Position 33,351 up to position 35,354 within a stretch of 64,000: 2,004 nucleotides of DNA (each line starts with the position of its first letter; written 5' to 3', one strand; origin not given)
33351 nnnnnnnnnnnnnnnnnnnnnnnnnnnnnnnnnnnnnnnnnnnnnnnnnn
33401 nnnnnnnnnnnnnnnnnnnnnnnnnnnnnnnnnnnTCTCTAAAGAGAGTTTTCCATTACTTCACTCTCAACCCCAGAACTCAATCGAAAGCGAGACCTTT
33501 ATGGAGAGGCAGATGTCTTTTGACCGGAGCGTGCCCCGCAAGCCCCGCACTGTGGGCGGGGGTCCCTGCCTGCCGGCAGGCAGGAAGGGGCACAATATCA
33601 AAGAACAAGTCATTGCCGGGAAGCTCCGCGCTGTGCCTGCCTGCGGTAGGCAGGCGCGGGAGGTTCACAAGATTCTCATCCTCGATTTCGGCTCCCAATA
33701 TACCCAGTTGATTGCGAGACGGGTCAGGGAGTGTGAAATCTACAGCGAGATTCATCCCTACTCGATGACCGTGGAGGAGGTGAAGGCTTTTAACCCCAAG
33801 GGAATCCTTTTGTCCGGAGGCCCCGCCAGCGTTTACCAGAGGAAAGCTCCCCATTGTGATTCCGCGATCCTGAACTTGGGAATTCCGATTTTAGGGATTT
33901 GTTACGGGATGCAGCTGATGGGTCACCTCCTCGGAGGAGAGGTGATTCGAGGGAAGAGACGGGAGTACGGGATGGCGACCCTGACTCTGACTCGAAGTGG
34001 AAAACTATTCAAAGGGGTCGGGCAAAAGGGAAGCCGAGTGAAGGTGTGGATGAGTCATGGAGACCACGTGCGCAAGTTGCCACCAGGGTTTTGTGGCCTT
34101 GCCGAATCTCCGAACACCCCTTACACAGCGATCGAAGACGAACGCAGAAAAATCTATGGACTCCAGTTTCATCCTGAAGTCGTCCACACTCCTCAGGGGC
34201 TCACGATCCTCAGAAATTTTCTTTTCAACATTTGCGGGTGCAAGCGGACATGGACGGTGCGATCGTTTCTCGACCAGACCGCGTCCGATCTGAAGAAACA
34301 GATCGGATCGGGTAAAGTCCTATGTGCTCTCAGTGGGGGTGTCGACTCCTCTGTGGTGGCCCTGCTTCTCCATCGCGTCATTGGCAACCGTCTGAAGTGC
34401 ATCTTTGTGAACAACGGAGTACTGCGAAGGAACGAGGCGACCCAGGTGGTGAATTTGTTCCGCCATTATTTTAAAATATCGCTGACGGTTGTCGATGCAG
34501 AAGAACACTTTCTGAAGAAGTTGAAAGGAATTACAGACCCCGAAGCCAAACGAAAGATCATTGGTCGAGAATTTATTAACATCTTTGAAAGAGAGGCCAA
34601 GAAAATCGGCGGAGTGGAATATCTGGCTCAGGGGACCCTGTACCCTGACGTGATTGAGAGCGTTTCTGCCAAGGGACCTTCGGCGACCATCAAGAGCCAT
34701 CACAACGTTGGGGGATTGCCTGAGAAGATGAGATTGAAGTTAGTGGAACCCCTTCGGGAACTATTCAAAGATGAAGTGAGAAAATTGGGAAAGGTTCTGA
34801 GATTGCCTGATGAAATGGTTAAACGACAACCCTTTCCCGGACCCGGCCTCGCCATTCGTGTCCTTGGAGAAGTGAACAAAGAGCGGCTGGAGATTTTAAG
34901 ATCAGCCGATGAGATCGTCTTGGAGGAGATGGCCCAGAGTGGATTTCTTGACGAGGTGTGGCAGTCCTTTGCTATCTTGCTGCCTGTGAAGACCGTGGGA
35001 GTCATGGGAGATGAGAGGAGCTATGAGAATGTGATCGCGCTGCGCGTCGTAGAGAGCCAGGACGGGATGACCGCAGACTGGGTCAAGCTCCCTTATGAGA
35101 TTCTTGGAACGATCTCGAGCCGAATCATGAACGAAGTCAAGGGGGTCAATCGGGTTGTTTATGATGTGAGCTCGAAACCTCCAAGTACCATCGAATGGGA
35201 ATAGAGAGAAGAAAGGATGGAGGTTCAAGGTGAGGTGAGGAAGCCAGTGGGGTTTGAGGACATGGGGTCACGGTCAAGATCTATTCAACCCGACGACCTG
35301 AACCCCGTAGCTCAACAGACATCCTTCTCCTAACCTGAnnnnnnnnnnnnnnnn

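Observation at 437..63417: Unrecognised two-hairpin intergenic repeat family at very high density (18 copies in 64 kb)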

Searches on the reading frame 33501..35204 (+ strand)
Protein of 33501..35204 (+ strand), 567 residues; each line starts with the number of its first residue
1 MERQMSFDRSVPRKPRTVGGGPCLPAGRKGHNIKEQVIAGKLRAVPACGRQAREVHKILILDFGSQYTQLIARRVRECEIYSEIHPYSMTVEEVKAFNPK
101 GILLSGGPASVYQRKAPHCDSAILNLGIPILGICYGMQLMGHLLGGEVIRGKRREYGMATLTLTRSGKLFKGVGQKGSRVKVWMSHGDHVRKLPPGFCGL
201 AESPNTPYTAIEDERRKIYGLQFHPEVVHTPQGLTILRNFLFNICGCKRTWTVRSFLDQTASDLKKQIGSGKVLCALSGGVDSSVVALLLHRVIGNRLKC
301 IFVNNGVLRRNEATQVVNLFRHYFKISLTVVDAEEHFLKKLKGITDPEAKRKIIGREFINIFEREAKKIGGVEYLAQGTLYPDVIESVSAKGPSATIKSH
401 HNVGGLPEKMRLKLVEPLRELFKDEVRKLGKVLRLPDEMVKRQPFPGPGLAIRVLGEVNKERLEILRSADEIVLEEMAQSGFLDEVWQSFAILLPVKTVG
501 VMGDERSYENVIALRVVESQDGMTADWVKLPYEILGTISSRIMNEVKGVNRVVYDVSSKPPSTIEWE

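Call 38: search_protein_families(library=pfam, proteins=[window:33501-35204:+], max_evalue=0.001)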
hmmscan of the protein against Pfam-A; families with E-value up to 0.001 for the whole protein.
window:33501-35204:+ (567 aa): 7 families
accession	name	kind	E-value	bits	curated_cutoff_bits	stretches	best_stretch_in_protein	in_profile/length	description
PF00117.34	GATase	-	9.9e-48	162.8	22.8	1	59-243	1-189/190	Glutamine amidotransferase class-I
PF00958.27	GMP_synt_C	-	7.1e-44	148.2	27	1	475-566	1-92/92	GMP synthase C terminal domain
PF07722.19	Peptidase_C26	-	1.8e-08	34.9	20.5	1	122-226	100-219/219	Peptidase C26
PF02540.23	NAD_synthase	-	4.1e-08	33.1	21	1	266-320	14-69/242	NAD synthase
PF03054.22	tRNA_Me_trans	-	2e-05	24.8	20.6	1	272-305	2-34/202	tRNA methyl transferase HUP domain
PF02568.20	ThiI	-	7.4e-05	22.9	20.5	1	270-368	3-106/197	Thiamine biosynthesis protein (ThiI)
PF00733.27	Asn_synthase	-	0.00053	20.2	21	0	270-301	17-48/354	Asparagine synthase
